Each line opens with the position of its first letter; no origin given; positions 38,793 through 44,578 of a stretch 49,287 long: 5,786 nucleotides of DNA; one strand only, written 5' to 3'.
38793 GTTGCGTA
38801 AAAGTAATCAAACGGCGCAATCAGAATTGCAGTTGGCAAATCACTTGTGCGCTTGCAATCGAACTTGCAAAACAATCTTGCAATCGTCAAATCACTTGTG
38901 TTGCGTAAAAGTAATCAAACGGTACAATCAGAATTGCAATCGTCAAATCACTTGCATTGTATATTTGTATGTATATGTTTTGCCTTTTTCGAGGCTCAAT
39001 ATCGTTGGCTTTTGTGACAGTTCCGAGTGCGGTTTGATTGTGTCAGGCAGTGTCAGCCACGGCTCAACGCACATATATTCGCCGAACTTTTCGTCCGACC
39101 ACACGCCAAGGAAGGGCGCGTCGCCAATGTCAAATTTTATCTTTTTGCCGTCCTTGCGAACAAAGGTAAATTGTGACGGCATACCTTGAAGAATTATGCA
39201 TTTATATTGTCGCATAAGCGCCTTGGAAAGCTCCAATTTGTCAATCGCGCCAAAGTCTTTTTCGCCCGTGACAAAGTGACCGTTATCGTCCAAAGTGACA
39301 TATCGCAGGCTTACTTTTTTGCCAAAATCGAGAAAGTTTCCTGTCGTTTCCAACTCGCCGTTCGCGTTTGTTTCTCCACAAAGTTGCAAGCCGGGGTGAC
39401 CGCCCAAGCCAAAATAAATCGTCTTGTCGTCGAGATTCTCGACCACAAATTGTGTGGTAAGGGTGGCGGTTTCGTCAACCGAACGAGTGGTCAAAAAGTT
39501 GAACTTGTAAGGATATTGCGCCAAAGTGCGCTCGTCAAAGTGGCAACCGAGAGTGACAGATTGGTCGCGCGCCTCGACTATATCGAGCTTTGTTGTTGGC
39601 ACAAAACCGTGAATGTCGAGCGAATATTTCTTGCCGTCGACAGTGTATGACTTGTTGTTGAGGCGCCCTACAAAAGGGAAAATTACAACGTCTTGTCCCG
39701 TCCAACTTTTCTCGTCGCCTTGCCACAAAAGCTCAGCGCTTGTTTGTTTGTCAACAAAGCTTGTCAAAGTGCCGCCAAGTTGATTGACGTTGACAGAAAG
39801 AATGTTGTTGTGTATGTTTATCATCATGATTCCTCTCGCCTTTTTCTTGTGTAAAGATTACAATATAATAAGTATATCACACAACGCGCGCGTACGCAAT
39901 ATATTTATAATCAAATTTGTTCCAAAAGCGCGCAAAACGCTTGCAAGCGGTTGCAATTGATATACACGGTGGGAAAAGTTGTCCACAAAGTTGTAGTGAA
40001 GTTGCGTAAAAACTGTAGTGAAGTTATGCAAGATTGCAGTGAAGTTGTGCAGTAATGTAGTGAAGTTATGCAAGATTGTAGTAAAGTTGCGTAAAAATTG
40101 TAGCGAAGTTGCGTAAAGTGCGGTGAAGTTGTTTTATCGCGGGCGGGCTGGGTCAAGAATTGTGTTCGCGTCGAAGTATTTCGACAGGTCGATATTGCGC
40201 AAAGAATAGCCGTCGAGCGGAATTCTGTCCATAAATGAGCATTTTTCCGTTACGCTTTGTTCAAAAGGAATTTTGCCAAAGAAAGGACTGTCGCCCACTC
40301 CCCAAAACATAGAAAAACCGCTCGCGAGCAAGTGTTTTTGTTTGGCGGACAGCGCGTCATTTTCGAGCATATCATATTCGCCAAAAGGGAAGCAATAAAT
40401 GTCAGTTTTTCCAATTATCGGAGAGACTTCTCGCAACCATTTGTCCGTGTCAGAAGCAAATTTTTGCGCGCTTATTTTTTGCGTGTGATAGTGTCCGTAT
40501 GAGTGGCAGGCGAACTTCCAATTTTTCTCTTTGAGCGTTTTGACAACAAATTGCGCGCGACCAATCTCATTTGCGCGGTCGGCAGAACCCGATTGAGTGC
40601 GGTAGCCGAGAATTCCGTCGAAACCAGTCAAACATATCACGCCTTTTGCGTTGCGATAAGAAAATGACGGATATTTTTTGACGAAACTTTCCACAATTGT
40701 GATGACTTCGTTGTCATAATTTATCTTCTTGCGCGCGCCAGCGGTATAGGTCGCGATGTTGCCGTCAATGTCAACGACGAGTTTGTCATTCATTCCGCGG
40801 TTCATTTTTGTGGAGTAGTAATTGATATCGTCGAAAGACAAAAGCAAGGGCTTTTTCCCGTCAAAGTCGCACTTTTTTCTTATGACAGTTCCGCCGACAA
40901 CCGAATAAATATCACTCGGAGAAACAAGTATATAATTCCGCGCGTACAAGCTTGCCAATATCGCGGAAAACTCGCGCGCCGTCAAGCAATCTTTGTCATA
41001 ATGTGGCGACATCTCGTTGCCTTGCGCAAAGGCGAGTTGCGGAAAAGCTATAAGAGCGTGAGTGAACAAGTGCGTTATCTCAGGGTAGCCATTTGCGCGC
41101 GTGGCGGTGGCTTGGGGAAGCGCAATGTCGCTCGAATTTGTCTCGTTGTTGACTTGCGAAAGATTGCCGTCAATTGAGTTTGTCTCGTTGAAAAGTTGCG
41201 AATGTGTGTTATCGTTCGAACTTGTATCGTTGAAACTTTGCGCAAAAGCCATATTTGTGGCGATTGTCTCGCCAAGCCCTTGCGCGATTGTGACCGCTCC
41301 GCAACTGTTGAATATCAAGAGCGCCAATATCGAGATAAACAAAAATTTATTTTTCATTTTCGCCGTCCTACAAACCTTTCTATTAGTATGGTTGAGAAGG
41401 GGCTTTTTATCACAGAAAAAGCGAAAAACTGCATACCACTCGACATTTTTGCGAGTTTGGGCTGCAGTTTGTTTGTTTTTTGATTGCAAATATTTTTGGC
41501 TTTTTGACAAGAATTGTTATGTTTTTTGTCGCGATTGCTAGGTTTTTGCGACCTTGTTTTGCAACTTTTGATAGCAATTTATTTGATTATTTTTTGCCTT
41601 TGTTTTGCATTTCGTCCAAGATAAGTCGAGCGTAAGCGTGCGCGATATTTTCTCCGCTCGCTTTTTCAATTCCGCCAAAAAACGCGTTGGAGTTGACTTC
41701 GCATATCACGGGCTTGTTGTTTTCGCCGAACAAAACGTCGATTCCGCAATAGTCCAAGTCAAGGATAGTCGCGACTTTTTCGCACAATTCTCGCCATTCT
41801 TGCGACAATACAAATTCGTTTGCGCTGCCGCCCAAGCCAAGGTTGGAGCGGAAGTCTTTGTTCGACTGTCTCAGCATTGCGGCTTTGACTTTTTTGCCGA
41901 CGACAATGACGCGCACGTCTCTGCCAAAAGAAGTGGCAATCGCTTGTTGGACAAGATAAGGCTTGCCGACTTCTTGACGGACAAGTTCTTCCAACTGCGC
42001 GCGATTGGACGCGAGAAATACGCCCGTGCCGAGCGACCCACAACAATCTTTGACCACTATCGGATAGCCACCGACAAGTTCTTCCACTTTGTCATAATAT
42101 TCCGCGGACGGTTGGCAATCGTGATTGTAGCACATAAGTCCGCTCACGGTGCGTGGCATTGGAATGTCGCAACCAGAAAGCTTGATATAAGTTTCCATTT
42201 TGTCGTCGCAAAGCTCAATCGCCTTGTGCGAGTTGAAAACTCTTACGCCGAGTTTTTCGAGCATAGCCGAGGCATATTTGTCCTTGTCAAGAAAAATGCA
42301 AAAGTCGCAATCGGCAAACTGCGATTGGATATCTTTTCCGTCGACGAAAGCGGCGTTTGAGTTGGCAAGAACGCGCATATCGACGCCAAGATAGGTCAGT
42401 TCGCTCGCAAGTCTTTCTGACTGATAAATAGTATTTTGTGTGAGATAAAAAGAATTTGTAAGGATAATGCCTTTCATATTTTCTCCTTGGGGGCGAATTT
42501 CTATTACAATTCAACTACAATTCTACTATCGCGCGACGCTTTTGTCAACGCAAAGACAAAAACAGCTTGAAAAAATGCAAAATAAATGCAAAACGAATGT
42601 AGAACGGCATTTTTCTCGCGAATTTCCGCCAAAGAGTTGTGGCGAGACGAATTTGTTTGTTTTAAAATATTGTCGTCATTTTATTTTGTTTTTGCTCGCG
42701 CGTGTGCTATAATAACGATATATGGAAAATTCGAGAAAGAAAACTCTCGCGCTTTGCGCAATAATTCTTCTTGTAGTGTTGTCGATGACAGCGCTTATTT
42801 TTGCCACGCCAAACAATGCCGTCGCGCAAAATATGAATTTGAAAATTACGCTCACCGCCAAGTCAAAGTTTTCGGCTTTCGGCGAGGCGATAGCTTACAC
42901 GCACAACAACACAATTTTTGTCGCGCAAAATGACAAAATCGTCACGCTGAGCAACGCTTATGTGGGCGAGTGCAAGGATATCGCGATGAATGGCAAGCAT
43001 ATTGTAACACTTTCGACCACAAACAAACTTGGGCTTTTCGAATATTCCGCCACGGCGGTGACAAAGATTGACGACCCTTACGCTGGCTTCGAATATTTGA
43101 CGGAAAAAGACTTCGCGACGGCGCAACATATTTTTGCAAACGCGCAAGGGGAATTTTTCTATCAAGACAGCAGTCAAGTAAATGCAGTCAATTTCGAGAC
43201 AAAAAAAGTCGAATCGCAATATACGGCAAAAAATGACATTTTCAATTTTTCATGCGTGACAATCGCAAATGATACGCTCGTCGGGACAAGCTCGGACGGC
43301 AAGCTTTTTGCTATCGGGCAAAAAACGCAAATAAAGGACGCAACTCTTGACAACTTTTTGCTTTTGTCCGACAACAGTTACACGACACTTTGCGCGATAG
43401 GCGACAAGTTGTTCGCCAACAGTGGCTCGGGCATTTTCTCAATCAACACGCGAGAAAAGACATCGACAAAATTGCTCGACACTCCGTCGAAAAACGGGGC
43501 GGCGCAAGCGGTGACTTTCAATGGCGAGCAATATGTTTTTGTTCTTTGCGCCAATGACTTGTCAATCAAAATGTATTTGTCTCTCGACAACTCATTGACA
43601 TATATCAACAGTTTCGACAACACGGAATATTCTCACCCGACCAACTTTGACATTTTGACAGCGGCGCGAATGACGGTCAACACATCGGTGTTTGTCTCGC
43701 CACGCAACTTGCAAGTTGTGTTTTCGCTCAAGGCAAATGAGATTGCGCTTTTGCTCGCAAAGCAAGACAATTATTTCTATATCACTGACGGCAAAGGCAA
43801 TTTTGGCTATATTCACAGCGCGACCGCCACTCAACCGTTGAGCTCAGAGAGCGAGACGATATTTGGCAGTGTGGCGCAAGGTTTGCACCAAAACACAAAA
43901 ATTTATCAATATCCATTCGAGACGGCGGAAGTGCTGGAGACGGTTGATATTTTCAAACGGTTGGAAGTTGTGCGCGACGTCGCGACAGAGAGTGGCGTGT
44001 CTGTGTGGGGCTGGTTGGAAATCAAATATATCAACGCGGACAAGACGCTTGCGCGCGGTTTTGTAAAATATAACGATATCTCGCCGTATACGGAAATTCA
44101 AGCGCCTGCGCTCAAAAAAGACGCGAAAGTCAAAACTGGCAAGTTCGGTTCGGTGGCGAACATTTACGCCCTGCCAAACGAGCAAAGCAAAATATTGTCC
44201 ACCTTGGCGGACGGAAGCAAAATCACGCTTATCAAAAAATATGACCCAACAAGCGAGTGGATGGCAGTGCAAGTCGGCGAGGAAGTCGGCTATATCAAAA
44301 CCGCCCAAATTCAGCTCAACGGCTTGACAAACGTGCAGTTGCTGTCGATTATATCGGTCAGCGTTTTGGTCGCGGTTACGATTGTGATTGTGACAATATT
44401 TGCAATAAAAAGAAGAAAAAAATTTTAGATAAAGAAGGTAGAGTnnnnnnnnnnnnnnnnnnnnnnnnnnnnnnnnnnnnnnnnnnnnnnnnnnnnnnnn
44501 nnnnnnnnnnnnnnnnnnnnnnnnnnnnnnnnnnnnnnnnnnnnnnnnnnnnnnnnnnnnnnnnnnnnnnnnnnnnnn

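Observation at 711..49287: Stop-codon-anchored degenerate duplications recur downstream of many genes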

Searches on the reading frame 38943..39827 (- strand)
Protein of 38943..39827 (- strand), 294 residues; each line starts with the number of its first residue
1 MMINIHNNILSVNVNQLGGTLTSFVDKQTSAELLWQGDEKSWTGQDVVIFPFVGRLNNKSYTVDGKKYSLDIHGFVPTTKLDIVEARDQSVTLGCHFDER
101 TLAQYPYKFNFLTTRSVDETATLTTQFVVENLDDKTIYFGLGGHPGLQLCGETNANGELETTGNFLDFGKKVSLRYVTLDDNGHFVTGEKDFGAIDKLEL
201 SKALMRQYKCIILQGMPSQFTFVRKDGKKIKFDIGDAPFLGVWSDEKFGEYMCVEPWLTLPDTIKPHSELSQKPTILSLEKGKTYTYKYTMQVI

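Call 11: search_protein_families(library=pfam, proteins=[window:38943-39827:-], max_evalue=0.01)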
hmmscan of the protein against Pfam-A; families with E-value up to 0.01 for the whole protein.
window:38943-39827:- (294 aa): 1 family
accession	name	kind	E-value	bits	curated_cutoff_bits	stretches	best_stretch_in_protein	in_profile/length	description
PF01263.26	Aldose_epim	-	2.9e-21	76.6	27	1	3-290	3-297/299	Aldose 1-epimerase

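Call 17: find_encoding_contigs(protein=window:38943-39827:-, flank=10000, max_places=10)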
Protein window:38943-39827:- (294 aa): no gene with exactly this product is on record in the collection.

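Call 40: find_homologous_proteins(query=window:38943-39827:-, max_evalue=1e-40)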
Query window:38943-39827:- (294 aa): 43 proteins with E <= 1e-40 among 559 candidates.
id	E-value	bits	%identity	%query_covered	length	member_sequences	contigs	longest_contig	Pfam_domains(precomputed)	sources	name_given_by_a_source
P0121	1.9e-198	676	100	100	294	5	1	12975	PF01263.27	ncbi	ncbi:MAG: hypothetical protein RSD04_01345 [Clostridia bacterium]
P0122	2.6e-78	281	48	99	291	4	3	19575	PF01263.27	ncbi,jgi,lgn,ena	-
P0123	6.8e-78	280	47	99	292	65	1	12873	PF01263.27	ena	-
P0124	9.9e-78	279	48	99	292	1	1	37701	PF01263.27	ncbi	ncbi:MAG: hypothetical protein ACI4MI_06075 [Christensenellales bacterium]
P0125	2.2e-77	278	45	100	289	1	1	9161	PF01263.27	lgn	-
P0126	2.1e-76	275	46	99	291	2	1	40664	PF01263.27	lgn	-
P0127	1.3e-74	269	45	99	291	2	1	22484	PF01263.27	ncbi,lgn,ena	-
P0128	2.7e-74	268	45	99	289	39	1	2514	PF01263.27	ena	-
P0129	1.4e-69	253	40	99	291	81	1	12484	PF01263.27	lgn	-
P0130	2.1e-68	249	40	99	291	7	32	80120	PF01263.27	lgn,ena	-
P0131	2.9e-65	238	40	99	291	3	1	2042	PF01263.27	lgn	-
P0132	8.5e-65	237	40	99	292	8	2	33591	PF01263.27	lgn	-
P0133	2.0e-64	236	41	99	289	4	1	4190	PF01263.27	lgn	-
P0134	2.7e-64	235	41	99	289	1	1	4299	PF01263.27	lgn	-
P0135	1.4e-63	233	41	99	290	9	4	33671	PF01263.27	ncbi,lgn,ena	-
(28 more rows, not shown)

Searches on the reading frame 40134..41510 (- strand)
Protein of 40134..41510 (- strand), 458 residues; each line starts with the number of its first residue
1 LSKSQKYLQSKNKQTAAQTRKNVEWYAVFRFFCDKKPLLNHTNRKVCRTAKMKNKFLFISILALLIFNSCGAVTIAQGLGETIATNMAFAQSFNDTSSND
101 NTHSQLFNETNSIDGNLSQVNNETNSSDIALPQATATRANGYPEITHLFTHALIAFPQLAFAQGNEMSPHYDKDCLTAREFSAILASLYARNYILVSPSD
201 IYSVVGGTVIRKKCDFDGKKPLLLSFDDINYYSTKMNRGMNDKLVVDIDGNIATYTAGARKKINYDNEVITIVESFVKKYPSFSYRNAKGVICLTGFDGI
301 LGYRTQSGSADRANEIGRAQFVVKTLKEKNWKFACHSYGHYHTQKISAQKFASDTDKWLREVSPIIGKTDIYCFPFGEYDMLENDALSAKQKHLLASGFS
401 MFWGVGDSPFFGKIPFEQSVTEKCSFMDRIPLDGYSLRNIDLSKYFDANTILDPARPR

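Call 11: search_protein_families(library=pfam, proteins=[window:40134-41510:-], max_evalue=0.01)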
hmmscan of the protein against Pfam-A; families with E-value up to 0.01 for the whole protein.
window:40134-41510:- (458 aa): 1 family
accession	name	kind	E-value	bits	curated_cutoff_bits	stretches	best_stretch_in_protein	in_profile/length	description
PF01522.26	Polysacc_deac_1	-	0.00053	20.4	23.1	1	316-381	44-110/124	Polysaccharide deacetylase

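Call 16: find_related_loci(query=window:40134-41510:-, collection=genome_contigs, flank=10000)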
Query window:40134-41510:- (458 aa) in genome_contigs; peptide patterns used: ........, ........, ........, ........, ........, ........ (x = any residue, [..] = any of these).
158 stretches matched a pattern; 3 encode a relative of the query (tblastn E <= 1e-3); 3 distinct loci.
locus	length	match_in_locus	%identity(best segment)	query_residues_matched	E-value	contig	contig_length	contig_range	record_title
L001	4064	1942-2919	55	129-456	5e-119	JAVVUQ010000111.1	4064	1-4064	MAG: Clostridia bacterium isolate CGS10Y2-bin59 NODE_19459_length_4064_cov_5.837116, whole genome shotgun sequence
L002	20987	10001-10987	48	118-457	2e-103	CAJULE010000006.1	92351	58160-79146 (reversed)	MAG TPA_asm: uncultured Christensenellaceae bacterium isolate MGBC157735 genome assembly, contig: MGBC157735.6, whole ge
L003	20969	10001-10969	49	127-457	2e-103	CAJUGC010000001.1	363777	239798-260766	MAG TPA_asm: uncultured Christensenella sp. isolate MGBC137892 genome assembly, contig: MGBC137892.1, whole genome shotg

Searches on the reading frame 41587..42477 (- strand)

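Call 12: search_protein_families(library=pfam, proteins=[window:41587-42477:-], max_evalue=0.01)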
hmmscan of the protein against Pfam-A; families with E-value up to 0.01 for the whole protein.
window:41587-42477:- (296 aa): 6 families
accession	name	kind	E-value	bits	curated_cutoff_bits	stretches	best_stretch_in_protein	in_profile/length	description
PF08443.16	RimK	-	7.1e-36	124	21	1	128-284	27-186/188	RimK-like ATP-grasp domain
PF14397.11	ATPgrasp_ST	-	1.2e-10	41.5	31.4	2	79-167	8-90/278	Sugar-transfer associated ATP-grasp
PF02955.21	GSH-S_ATP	-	1.4e-10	41.3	23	1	140-249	34-152/175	Prokaryotic glutathione synthetase, ATP-grasp domain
PF02655.19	ATP-grasp_3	-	2.5e-10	41.1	23.2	1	90-263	1-155/160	ATP-grasp domain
PF07478.18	Dala_Dala_lig_C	-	0.0014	18.6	24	0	125-199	25-98/204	D-ala D-ala ligase C-terminus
PF14398.11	ATPgrasp_YheCD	-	0.0029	17.3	26.8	0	222-285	179-248/255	YheC/D like ATP-grasp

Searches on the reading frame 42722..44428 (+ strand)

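Call 12: search_protein_families(library=pfam, proteins=[window:42722-44428:+], max_evalue=0.01)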
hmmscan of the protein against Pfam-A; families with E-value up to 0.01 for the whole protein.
window:42722-44428:+ (568 aa): 1 family
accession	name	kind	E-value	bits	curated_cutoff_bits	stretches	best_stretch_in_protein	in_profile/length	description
PF08239.17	SH3_3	-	2.4e-05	24.9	27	0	477-527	1-50/54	Bacterial SH3 domain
